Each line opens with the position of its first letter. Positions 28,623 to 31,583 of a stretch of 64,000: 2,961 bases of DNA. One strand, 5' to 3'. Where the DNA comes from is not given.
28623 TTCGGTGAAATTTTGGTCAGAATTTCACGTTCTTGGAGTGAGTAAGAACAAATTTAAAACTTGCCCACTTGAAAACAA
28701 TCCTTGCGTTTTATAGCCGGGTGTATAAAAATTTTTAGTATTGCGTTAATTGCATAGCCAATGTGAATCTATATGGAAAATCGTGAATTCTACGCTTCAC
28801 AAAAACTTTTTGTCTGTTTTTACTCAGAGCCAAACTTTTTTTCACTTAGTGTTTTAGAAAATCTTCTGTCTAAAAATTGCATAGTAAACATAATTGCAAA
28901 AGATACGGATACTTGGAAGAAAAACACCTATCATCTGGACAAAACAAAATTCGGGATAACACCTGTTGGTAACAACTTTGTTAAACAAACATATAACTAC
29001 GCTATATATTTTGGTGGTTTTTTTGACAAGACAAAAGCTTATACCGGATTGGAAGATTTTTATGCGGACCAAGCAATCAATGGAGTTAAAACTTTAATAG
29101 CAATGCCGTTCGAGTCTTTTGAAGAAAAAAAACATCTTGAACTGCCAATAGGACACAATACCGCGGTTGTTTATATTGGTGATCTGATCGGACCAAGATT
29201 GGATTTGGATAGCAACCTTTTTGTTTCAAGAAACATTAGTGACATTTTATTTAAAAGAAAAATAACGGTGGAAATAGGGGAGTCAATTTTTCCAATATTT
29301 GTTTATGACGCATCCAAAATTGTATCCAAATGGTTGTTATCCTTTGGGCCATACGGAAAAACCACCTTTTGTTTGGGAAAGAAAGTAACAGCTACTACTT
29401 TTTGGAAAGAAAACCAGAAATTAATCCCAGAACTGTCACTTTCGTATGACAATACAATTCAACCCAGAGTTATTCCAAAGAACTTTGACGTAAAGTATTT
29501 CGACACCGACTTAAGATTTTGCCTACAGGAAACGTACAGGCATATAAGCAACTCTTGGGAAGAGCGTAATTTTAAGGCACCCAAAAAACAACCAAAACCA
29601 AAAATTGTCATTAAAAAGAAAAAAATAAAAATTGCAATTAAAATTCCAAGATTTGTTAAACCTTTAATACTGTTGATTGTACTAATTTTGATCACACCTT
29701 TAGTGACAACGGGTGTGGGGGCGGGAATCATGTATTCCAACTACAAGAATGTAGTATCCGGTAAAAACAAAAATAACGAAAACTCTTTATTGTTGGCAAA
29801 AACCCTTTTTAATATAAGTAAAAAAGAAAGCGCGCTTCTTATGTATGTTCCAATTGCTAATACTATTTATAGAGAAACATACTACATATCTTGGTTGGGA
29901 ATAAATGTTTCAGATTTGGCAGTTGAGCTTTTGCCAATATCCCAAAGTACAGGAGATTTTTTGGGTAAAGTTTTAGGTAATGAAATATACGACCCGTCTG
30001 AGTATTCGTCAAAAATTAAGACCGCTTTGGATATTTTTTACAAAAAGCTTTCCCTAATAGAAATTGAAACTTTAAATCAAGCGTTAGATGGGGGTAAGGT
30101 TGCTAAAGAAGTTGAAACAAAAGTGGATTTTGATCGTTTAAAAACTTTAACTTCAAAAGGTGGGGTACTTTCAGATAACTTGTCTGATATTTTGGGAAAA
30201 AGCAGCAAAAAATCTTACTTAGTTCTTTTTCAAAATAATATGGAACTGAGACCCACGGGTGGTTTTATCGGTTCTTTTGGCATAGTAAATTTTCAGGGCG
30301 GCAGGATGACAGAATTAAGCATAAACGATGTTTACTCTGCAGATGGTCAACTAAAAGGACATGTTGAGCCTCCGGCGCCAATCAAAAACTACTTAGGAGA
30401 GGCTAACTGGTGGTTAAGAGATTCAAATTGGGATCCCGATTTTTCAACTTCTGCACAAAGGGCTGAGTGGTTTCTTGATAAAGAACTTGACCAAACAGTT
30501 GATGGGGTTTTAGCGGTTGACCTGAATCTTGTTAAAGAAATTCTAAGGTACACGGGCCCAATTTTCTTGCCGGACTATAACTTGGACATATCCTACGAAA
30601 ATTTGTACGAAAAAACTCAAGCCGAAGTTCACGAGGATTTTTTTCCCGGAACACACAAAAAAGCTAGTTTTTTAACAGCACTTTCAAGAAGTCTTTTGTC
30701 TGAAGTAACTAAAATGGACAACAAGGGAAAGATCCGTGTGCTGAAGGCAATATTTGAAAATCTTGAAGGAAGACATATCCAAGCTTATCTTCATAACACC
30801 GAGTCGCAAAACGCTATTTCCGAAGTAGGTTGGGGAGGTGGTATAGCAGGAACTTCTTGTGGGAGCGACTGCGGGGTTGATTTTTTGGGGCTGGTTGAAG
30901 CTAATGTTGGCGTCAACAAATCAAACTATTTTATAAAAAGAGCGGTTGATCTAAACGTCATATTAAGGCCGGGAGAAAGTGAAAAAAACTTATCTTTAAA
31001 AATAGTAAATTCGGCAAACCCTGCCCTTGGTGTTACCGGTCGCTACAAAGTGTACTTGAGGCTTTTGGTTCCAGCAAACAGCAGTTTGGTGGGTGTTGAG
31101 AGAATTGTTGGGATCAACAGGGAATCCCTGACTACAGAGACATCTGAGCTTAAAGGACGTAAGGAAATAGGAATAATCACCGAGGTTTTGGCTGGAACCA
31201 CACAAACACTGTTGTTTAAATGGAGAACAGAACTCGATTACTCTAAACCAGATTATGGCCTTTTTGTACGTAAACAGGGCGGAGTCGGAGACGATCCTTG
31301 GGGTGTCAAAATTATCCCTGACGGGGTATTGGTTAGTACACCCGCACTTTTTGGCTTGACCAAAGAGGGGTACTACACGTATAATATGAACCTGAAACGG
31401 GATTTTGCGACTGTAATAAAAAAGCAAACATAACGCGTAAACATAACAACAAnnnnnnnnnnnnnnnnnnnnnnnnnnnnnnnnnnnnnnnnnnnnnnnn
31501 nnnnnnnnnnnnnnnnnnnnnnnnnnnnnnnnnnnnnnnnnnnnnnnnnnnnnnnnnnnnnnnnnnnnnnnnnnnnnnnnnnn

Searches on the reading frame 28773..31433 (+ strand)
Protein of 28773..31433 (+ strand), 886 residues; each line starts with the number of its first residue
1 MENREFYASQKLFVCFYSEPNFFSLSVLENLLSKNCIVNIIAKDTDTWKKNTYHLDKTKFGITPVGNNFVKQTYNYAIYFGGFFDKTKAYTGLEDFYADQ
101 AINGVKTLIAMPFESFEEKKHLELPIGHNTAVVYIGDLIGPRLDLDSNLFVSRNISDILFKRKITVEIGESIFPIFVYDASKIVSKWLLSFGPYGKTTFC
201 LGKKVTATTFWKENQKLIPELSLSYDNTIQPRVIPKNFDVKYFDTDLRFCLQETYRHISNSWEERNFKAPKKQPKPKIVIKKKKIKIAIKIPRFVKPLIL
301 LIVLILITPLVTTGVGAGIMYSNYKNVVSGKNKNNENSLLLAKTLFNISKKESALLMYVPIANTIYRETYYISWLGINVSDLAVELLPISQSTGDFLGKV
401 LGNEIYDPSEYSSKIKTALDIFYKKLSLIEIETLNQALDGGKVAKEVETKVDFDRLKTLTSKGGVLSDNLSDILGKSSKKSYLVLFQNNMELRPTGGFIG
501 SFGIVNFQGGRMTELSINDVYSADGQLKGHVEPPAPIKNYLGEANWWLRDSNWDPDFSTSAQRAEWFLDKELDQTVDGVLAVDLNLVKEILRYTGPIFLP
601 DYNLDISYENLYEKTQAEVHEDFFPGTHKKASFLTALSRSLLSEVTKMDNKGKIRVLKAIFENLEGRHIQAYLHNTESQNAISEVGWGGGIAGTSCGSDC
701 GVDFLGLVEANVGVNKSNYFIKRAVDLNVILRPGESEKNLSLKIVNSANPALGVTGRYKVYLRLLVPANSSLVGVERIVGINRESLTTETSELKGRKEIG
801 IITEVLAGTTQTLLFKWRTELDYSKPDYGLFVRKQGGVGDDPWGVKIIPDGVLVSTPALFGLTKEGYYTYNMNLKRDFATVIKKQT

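Call 73: search_protein_families(library=pfam, proteins=[window:28773-31433:+], max_evalue=0.001)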
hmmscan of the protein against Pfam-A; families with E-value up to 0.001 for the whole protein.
window:28773-31433:+ (886 aa): 1 family
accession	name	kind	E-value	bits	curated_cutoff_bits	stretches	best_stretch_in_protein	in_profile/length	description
PF13196.11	DUF4012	-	2.1e-26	93.6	28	1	479-616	3-140/144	Protein of unknown function (DUF4012)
